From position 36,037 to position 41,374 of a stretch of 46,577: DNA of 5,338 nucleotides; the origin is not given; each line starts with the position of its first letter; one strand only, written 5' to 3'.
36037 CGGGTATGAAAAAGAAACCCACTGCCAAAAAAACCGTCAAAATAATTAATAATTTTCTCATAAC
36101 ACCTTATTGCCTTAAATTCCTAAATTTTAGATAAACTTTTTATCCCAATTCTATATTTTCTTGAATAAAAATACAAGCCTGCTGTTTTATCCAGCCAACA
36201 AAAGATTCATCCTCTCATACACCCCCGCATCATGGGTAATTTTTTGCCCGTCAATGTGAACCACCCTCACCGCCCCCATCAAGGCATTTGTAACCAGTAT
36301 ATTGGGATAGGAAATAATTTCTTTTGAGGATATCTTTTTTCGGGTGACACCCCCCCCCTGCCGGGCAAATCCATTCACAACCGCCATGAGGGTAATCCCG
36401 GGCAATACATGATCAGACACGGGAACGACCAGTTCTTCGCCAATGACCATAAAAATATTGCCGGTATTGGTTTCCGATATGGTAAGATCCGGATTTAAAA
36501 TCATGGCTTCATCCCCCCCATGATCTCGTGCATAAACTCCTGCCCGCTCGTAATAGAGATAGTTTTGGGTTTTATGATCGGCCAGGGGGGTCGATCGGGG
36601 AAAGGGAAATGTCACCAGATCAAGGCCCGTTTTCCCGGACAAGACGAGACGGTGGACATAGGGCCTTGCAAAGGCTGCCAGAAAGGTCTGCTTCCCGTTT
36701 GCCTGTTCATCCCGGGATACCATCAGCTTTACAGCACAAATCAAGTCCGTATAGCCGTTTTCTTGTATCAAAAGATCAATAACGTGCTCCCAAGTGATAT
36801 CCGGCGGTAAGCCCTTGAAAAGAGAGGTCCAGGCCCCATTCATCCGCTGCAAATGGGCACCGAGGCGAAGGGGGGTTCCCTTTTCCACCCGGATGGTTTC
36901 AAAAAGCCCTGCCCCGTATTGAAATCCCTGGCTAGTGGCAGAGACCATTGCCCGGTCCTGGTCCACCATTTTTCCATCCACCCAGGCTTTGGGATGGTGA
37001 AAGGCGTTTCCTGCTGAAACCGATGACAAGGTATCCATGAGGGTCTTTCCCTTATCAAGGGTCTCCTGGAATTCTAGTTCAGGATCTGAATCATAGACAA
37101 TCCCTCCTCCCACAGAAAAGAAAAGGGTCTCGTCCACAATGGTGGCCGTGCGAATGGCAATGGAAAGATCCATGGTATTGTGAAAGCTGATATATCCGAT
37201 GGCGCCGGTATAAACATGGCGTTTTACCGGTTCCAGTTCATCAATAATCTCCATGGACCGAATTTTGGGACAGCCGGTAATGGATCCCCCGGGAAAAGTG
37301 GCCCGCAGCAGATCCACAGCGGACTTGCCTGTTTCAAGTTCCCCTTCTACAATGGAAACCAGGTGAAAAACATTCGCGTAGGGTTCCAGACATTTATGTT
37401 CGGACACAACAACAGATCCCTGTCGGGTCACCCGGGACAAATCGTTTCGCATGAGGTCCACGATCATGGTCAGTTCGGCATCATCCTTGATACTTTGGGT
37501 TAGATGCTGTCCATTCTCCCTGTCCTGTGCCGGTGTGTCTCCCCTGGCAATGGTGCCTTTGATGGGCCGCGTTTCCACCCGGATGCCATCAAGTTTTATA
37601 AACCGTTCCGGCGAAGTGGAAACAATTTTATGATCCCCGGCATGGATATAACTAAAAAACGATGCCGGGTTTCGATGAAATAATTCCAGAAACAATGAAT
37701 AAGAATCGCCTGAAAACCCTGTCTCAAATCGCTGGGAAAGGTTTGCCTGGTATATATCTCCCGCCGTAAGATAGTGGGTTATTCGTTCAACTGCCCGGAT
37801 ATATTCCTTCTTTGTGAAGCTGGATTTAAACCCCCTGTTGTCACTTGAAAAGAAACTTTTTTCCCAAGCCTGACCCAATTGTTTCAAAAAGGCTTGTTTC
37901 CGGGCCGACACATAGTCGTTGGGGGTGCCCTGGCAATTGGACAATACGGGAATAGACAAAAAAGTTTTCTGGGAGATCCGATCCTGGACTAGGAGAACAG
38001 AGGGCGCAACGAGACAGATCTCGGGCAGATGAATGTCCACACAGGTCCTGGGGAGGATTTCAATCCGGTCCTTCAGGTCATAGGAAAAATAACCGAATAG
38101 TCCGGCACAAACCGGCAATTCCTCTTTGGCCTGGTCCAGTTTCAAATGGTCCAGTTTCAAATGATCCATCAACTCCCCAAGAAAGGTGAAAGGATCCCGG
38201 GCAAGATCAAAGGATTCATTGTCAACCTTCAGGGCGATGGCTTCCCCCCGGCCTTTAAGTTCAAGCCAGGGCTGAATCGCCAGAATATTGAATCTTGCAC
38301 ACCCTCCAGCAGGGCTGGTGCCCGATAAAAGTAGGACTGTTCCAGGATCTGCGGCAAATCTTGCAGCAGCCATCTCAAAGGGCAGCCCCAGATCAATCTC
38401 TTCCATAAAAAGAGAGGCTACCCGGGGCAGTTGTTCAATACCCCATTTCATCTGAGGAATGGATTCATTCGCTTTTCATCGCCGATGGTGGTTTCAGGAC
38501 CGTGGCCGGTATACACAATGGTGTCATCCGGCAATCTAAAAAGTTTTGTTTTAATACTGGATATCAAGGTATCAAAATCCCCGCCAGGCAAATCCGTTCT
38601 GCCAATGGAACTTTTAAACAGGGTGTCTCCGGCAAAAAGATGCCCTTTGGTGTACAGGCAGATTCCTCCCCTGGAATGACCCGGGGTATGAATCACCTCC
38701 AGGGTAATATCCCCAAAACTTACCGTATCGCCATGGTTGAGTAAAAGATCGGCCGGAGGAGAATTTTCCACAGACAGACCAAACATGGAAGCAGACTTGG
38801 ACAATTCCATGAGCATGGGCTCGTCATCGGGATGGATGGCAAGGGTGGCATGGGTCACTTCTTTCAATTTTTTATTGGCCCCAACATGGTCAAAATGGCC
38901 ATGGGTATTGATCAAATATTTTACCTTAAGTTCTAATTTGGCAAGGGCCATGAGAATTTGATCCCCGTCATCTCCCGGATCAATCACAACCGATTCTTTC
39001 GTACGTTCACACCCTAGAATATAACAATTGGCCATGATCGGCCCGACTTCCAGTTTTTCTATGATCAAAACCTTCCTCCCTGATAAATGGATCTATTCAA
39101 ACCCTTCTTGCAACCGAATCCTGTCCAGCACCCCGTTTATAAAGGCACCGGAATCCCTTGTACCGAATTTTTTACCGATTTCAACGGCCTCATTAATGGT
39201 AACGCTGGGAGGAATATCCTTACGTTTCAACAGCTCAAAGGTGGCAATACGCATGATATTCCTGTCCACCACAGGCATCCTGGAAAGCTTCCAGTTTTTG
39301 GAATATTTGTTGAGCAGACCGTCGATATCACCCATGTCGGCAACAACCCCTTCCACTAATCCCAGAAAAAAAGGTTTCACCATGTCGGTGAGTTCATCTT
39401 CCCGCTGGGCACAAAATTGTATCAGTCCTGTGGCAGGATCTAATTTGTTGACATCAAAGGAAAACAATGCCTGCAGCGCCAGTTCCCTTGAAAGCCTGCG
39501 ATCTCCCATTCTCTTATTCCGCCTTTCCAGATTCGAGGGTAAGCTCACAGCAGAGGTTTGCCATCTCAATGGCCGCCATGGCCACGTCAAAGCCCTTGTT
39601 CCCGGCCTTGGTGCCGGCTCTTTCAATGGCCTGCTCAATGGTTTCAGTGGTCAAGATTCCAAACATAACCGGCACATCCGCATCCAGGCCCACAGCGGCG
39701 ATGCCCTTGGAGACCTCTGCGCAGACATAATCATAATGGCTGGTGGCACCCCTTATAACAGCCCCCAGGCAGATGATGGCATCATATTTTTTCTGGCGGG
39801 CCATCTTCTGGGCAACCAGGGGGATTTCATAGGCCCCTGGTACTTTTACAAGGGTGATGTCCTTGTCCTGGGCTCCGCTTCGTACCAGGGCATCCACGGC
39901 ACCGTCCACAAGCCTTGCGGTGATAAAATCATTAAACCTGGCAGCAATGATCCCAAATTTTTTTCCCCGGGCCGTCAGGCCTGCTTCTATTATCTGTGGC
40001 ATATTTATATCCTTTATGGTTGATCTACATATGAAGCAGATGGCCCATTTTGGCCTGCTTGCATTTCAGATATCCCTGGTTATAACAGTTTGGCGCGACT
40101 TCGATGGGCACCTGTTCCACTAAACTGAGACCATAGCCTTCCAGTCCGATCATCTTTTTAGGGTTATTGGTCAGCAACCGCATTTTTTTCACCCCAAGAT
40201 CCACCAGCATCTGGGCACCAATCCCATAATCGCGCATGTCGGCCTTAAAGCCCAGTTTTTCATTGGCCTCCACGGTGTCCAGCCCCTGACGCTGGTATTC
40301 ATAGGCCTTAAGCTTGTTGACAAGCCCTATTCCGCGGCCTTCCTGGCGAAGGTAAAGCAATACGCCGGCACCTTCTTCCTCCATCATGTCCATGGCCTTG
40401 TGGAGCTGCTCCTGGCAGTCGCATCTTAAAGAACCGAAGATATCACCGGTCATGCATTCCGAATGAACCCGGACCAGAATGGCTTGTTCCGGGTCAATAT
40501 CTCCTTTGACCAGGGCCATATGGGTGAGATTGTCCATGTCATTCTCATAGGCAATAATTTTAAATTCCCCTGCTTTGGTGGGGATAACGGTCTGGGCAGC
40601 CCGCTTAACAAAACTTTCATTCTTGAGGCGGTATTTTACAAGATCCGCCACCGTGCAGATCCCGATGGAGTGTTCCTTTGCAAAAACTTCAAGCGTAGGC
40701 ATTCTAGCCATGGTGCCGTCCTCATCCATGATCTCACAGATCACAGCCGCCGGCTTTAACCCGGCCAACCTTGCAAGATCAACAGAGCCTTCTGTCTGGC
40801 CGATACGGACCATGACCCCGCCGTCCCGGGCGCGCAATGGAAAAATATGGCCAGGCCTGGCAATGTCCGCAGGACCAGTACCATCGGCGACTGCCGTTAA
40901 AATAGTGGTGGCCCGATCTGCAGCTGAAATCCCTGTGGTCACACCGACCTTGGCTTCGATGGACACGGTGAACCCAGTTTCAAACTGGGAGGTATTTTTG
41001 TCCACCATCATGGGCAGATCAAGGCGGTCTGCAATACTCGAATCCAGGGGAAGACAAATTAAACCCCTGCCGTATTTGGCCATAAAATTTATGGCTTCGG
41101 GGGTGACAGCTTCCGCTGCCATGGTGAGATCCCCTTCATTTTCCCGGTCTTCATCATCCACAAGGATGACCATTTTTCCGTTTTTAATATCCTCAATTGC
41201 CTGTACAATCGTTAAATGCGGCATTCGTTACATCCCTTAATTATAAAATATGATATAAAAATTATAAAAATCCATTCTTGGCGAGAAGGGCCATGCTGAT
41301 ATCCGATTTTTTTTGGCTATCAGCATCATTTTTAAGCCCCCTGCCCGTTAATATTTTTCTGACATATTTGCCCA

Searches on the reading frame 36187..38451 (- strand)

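Call 37: search_protein_families(library=pfam, proteins=[window:36187-38451:-], max_evalue=0.00001)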
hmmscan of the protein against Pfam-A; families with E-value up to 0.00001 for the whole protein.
window:36187-38451:- (754 aa): 3 families
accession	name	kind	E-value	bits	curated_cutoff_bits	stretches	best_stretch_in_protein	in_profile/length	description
PF00425.24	Chorismate_bind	-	1e-85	287.8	27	1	214-467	2-257/257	chorismate binding enzyme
PF01063.24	Aminotran_4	-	2.3e-32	113.1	28.5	1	515-733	1-223/223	Amino-transferase class IV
PF04715.19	Anth_synt_I_N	-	9.9e-19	68.4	23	1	28-165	8-140/140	Anthranilate synthase component I, N terminal region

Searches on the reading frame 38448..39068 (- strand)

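Call 37: search_protein_families(library=pfam, proteins=[window:38448-39068:-], max_evalue=0.00001)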
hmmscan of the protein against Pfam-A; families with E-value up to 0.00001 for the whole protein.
window:38448-39068:- (206 aa): 1 family
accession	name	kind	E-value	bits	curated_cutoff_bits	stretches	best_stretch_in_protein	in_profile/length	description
PF00753.33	Lactamase_B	-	8.2e-37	127.5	22.7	1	9-189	2-196/196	Metallo-beta-lactamase superfamily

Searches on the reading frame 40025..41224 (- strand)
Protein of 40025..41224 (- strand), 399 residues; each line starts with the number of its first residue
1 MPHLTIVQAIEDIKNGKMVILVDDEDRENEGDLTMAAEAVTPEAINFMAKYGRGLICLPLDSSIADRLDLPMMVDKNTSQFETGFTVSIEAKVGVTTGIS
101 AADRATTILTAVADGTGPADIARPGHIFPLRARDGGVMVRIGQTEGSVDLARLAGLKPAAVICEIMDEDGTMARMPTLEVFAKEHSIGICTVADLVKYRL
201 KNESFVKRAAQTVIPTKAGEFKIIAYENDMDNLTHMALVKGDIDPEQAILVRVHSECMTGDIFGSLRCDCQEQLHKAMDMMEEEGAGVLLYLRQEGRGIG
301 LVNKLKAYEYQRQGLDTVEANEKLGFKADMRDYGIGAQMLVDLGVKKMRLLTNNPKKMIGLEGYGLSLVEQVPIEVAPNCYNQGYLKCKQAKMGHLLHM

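Call 37: search_protein_families(library=pfam, proteins=[window:40025-41224:-], max_evalue=0.00001)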
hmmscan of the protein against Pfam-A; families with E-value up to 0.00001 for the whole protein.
window:40025-41224:- (399 aa): 2 families
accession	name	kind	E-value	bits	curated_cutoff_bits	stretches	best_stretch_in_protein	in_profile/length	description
PF00926.24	DHBP_synthase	-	2.2e-85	285.4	26.4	1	8-198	2-191/191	3,4-dihydroxy-2-butanone 4-phosphate synthase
PF00925.25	GTP_cyclohydro2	-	1.9e-75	252.5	23.3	1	208-373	2-165/165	GTP cyclohydrolase II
